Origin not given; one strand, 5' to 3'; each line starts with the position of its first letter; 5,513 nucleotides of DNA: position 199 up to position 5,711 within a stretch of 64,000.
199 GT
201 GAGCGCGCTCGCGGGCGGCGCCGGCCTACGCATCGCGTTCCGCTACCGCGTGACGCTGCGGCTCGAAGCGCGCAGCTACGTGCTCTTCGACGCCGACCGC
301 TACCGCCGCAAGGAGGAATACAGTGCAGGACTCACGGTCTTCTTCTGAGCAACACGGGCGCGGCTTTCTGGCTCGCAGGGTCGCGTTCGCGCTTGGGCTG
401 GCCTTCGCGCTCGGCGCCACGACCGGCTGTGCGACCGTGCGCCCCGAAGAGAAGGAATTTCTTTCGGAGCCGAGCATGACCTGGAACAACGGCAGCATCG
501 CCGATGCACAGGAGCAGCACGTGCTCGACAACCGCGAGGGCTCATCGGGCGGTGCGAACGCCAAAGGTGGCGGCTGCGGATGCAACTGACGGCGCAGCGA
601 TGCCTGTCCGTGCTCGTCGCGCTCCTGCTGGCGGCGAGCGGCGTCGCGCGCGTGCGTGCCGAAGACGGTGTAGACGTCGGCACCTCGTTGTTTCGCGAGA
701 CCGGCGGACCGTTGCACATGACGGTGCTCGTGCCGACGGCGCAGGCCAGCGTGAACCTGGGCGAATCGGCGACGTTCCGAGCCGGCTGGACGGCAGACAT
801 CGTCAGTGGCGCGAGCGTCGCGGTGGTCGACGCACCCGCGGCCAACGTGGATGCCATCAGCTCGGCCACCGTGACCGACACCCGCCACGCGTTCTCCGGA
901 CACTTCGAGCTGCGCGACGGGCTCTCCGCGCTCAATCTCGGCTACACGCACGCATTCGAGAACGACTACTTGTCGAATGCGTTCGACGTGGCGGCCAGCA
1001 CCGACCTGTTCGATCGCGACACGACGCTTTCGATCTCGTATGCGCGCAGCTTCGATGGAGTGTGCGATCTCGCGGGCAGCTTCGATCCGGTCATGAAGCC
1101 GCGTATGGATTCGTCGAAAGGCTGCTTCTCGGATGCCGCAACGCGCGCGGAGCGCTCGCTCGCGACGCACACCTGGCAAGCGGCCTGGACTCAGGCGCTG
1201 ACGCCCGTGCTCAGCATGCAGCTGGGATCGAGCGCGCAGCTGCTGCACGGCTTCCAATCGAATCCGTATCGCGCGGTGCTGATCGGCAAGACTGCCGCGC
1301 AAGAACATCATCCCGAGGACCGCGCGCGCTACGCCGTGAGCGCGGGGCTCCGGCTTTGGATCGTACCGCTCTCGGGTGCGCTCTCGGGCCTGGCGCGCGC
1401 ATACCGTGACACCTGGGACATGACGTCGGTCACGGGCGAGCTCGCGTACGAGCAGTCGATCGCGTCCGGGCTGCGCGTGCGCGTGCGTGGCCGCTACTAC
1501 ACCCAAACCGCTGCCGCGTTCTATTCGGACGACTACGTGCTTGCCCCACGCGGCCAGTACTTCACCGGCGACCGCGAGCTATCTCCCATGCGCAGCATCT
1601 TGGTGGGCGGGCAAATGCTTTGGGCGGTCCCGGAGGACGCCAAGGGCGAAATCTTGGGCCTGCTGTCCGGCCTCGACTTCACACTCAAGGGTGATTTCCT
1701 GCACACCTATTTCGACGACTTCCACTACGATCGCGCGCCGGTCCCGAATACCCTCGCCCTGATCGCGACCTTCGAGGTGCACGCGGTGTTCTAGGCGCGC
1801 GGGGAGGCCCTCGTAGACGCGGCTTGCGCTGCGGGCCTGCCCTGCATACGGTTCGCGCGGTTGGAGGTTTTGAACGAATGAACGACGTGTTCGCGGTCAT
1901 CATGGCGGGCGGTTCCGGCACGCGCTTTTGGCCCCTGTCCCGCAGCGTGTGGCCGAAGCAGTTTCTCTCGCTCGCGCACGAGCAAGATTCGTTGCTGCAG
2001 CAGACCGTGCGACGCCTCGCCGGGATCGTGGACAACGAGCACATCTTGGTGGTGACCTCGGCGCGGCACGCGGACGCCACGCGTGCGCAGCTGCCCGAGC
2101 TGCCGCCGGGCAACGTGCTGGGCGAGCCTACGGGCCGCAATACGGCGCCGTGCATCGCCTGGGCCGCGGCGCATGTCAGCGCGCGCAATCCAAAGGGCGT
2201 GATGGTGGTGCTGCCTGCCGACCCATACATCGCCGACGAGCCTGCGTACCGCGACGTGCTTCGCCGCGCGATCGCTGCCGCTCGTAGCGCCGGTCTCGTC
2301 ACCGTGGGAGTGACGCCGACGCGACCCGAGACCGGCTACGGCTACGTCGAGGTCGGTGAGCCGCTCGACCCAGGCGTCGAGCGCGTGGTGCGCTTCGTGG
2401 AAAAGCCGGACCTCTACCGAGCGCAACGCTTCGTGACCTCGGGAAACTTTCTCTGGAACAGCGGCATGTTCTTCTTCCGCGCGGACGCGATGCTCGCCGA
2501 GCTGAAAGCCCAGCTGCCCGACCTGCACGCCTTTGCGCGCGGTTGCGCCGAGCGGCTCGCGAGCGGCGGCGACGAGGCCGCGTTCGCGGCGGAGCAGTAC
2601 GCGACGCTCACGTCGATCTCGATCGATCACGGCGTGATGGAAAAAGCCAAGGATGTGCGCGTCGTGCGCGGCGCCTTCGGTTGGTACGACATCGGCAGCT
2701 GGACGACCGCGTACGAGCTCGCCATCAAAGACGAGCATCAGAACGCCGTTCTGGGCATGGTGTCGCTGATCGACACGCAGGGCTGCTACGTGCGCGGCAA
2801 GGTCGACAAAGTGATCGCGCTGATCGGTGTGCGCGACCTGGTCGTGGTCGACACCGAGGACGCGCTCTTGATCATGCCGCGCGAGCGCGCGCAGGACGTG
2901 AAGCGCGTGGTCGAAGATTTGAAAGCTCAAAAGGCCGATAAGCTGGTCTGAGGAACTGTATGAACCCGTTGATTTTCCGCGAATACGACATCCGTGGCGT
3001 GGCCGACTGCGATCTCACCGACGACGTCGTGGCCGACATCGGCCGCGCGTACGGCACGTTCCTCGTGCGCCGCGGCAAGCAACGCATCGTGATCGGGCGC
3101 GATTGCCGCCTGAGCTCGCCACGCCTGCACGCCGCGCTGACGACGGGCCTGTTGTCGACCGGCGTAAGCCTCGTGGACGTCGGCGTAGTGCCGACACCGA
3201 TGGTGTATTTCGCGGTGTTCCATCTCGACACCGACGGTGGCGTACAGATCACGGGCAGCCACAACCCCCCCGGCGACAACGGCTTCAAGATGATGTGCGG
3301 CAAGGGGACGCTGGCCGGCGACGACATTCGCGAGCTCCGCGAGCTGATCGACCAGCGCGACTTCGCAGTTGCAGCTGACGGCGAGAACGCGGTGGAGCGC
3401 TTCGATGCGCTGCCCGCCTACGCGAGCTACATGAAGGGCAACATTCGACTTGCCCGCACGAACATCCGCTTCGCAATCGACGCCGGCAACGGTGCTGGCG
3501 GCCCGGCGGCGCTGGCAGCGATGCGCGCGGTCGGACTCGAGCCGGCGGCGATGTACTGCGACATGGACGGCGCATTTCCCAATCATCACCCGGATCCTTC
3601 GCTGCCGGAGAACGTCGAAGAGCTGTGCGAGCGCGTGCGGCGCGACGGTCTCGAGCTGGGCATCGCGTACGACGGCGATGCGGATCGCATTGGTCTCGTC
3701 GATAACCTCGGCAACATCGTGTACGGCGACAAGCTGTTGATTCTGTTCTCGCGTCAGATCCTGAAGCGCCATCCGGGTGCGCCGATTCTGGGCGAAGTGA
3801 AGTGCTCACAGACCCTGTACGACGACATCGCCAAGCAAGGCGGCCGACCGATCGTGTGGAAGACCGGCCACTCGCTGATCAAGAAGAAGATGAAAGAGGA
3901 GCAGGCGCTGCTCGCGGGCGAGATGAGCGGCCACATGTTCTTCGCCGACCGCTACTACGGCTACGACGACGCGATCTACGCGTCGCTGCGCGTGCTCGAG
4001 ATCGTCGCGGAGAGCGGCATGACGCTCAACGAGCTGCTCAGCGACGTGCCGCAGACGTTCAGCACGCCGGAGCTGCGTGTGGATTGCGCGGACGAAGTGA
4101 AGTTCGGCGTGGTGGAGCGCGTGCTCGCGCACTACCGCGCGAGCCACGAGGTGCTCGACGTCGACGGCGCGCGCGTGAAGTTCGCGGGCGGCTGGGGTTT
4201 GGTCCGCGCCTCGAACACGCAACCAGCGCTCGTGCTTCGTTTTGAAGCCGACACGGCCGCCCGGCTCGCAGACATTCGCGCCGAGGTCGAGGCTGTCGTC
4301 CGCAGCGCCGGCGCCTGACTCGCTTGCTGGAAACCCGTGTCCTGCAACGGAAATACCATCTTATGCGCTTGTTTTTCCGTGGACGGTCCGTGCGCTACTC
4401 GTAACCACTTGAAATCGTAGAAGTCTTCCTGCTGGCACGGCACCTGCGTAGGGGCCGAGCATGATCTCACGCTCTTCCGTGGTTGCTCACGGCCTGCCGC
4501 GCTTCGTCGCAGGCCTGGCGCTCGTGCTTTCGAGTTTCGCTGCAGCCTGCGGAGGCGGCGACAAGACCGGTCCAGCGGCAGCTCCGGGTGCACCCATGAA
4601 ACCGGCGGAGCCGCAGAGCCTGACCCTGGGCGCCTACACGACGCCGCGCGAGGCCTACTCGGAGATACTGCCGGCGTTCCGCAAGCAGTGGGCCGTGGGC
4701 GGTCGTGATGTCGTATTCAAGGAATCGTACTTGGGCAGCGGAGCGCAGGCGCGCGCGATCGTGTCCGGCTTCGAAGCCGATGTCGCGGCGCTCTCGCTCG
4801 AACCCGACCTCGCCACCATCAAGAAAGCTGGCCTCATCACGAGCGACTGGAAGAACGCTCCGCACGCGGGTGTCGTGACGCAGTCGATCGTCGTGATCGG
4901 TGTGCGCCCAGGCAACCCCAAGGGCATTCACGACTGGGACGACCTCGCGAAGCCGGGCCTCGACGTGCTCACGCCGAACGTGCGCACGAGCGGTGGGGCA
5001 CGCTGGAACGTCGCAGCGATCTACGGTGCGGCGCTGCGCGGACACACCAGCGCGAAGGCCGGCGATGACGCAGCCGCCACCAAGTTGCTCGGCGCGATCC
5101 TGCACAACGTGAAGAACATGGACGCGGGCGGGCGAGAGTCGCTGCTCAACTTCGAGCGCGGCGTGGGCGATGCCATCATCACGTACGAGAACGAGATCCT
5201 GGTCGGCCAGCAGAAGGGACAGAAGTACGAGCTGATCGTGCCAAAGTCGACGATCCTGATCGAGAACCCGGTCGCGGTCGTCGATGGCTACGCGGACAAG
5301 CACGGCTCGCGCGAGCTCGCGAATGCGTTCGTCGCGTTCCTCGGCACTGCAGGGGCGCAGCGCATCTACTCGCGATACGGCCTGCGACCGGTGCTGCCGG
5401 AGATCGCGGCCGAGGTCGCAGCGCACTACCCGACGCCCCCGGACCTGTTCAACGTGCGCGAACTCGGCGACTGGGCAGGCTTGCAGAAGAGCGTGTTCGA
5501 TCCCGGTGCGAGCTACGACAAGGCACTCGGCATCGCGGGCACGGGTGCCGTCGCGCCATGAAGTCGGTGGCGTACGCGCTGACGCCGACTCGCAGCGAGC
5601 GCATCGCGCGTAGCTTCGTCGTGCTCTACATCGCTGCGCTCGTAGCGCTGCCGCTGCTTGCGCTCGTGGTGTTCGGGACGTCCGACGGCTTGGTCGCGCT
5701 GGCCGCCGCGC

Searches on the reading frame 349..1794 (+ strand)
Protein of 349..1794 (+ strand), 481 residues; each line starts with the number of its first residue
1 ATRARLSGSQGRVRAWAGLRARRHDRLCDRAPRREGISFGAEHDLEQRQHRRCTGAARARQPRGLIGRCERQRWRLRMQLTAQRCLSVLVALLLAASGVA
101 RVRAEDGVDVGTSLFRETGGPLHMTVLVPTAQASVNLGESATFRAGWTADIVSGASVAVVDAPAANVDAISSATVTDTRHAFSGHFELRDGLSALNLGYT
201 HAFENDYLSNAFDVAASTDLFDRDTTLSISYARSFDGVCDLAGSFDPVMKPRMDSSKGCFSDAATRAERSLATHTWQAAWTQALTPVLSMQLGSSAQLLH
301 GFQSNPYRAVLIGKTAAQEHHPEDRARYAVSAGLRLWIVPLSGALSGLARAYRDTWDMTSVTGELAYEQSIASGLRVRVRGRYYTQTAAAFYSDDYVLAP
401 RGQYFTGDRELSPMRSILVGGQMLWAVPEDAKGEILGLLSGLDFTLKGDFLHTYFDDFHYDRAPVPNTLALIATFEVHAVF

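Call 61: search_protein_families(library=pfam, proteins=[window:349-1794:+], max_evalue=0.00001)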
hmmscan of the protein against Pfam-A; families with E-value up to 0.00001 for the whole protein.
window:349-1794:+ (481 aa): 1 family
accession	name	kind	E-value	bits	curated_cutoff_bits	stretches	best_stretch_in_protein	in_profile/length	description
PF12094.14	DUF3570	-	1.4e-31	110.2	25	1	97-419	23-373/427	Protein of unknown function (DUF3570)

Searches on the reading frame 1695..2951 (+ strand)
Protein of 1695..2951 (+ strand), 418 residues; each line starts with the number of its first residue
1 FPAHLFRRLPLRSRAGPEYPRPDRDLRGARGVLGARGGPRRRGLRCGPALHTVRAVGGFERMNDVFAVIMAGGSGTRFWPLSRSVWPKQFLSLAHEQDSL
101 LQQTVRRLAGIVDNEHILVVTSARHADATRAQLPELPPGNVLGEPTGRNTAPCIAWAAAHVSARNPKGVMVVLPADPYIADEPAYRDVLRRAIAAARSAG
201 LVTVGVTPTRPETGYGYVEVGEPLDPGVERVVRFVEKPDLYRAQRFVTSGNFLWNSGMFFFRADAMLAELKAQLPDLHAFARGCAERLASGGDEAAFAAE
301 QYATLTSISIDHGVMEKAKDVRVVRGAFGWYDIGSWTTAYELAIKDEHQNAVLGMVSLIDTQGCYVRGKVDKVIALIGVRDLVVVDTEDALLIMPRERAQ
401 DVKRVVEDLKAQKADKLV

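Call 61: search_protein_families(library=pfam, proteins=[window:1695-2951:+], max_evalue=0.00001)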
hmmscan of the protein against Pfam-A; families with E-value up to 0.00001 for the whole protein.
window:1695-2951:+ (418 aa): 3 families
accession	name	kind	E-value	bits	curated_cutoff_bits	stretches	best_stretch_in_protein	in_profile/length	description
PF00483.29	NTP_transferase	-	1e-46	160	21.2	1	67-347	2-243/245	Nucleotidyl transferase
PF22640.1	ManC_GMP_beta-helix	-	1.6e-17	63.6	27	1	358-409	5-55/55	MannoseP isomerase/GMP-like beta-helix domain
PF12804.13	NTP_transf_3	-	9.3e-08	32.8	27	1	67-196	1-115/160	MobA-like NTP transferase domain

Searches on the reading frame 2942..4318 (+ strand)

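Call 61: search_protein_families(library=pfam, proteins=[window:2942-4318:+], max_evalue=0.00001)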
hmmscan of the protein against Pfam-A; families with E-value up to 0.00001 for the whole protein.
window:2942-4318:+ (458 aa): 4 families
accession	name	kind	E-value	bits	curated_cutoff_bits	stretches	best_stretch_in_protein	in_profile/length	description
PF02878.22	PGM_PMM_I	-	3.3e-37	127.7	22.5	1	11-141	3-136/138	Phosphoglucomutase/phosphomannomutase, alpha/beta/alpha domain I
PF02880.22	PGM_PMM_III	-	6.4e-28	97.6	20.7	1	262-372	2-114/115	Phosphoglucomutase/phosphomannomutase, alpha/beta/alpha domain III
PF02879.22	PGM_PMM_II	-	4.3e-22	79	29.3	1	160-257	3-103/103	Phosphoglucomutase/phosphomannomutase, alpha/beta/alpha domain II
PF00408.26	PGM_PMM_IV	-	3.8e-14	52.9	23.1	1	377-450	1-66/68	Phosphoglucomutase/phosphomannomutase, C-terminal domain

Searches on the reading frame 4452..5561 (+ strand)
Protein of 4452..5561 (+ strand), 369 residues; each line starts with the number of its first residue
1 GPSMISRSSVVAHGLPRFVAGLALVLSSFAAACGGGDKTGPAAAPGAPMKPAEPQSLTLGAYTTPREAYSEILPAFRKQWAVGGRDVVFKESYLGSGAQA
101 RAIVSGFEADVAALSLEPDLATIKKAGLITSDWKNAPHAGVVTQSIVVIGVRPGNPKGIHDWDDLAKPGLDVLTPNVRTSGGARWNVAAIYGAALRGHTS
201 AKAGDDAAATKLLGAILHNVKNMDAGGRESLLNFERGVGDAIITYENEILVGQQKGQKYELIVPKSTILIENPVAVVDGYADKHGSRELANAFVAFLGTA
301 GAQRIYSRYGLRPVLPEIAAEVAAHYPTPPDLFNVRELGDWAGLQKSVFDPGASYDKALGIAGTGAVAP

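Call 61: search_protein_families(library=pfam, proteins=[window:4452-5561:+], max_evalue=0.00001)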
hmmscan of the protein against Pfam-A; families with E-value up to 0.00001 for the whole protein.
window:4452-5561:+ (369 aa): 2 families
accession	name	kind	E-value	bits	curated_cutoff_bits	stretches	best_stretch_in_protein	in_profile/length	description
PF13531.11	SBP_bac_11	-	1e-34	120.7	25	1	57-312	1-227/227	Bacterial extracellular solute-binding protein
PF01547.30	SBP_bac_1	-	8.8e-10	39.5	26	1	68-303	9-306/307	Bacterial extracellular solute-binding protein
